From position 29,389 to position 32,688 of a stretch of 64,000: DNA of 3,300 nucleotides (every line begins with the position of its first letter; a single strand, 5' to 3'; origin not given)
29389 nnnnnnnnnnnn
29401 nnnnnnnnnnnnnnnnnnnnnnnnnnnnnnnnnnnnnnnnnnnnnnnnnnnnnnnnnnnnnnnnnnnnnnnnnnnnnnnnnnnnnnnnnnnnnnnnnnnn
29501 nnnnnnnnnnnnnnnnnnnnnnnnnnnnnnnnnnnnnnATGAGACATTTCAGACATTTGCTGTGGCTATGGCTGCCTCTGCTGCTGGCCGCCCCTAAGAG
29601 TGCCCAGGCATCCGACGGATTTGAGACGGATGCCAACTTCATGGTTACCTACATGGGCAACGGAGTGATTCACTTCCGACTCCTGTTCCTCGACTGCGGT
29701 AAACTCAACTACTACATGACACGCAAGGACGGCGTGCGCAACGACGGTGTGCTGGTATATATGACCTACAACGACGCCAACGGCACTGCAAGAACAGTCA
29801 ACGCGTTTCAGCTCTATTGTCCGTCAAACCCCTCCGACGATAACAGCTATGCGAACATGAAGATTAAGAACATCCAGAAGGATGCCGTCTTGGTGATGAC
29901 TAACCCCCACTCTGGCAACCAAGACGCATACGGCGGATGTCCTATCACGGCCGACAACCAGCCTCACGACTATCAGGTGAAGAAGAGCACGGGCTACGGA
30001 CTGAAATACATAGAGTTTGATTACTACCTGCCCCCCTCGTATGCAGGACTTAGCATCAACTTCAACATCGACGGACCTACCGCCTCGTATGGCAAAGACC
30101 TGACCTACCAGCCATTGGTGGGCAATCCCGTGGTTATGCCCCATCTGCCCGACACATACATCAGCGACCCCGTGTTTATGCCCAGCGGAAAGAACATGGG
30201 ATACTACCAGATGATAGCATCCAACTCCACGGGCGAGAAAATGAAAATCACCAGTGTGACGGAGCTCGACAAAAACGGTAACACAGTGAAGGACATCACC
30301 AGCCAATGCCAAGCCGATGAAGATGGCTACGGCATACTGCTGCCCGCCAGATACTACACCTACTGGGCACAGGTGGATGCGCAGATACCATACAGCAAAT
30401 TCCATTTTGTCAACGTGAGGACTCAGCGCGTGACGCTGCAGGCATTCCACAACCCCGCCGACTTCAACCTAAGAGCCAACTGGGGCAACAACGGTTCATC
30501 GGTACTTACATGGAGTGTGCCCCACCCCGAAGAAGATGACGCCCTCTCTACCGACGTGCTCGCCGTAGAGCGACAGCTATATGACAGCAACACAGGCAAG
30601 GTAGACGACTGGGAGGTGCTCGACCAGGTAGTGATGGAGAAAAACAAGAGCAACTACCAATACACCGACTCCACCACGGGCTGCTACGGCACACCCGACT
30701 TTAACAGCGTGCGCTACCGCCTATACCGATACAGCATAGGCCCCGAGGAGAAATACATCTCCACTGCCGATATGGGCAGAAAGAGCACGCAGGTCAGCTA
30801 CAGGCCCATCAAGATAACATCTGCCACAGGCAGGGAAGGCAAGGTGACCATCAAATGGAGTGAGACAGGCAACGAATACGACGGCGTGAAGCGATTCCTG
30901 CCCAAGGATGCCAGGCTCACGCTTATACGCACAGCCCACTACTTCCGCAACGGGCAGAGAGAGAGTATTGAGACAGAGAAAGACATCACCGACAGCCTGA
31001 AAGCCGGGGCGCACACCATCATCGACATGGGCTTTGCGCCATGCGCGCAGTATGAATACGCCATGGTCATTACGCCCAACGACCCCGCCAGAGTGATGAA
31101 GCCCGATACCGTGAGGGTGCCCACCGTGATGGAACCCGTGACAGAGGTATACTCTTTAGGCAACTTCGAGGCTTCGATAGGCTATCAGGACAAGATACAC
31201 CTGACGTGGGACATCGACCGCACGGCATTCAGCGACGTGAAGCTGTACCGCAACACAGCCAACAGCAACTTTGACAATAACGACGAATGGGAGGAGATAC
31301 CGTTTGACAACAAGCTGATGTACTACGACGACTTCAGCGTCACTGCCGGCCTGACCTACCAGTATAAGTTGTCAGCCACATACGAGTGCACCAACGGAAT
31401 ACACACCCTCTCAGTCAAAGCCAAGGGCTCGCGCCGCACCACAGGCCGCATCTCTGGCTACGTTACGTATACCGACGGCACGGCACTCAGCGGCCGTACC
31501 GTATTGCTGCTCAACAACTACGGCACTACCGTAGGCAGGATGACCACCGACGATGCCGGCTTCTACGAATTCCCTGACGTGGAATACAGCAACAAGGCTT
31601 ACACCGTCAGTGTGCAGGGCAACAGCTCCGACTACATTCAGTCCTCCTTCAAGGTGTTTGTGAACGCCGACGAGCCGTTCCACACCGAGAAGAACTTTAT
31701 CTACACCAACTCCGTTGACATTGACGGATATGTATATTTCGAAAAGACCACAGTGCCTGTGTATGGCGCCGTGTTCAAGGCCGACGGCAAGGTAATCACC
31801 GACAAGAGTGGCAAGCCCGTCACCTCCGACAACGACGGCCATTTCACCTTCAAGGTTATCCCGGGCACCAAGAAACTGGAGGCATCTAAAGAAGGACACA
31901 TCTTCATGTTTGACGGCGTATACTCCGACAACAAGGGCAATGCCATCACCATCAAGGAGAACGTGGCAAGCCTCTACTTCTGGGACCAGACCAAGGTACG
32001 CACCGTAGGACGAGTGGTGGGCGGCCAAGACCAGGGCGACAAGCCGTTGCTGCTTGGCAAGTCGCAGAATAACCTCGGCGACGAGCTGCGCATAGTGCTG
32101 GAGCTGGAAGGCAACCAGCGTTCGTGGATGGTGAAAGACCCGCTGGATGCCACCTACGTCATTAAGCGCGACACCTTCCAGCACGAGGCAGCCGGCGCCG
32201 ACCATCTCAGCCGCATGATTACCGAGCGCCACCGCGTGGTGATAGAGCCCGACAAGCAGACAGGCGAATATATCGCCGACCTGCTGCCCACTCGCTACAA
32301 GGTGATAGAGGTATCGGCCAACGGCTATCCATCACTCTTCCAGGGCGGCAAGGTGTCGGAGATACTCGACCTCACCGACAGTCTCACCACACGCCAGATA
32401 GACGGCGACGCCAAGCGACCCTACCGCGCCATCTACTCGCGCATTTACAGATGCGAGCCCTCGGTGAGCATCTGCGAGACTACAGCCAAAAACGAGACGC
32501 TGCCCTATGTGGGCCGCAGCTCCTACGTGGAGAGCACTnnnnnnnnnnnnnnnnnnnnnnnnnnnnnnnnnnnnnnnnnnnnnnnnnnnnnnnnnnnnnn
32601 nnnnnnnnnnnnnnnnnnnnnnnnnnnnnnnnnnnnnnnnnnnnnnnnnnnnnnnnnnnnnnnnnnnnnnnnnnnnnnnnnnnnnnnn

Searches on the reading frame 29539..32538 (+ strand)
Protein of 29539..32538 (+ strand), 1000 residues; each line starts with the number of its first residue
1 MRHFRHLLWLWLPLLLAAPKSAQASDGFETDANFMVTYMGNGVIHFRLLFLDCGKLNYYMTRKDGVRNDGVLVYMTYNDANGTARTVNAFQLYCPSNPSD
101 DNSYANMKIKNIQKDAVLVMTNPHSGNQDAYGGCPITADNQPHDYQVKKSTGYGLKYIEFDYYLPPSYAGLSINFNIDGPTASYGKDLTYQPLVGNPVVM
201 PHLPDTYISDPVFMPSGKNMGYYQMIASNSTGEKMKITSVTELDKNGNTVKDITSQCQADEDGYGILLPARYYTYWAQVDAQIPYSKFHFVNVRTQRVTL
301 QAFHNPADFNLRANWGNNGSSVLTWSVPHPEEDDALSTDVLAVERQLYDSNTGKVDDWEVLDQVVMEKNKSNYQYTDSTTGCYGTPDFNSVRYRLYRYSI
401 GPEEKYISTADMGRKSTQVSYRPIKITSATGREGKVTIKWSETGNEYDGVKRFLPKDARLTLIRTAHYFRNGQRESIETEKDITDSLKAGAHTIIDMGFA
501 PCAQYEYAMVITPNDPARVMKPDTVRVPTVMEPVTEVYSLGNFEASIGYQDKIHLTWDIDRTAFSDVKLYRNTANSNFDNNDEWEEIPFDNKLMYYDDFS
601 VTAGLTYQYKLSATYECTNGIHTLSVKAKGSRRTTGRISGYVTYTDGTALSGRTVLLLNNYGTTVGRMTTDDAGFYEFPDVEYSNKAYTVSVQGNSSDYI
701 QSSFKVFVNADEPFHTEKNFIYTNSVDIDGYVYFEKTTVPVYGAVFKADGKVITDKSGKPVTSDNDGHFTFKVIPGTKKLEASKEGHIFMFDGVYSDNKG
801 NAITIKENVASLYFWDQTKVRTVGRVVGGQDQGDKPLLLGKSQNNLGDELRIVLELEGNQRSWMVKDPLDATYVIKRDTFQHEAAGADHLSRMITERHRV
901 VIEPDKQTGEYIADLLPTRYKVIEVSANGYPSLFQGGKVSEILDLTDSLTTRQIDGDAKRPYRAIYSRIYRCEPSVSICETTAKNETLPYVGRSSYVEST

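Call 67: search_protein_families(library=pfam, proteins=[window:29539-32538:+], max_evalue=0.001)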
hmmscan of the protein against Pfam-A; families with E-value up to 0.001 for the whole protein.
window:29539-32538:+ (1000 aa): 1 family
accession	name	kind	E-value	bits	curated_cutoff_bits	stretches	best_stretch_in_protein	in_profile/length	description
PF13620.12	CarboxypepD_reg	-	6.1e-13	49.4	32.3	1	638-695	2-57/82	Carboxypeptidase regulatory-like domain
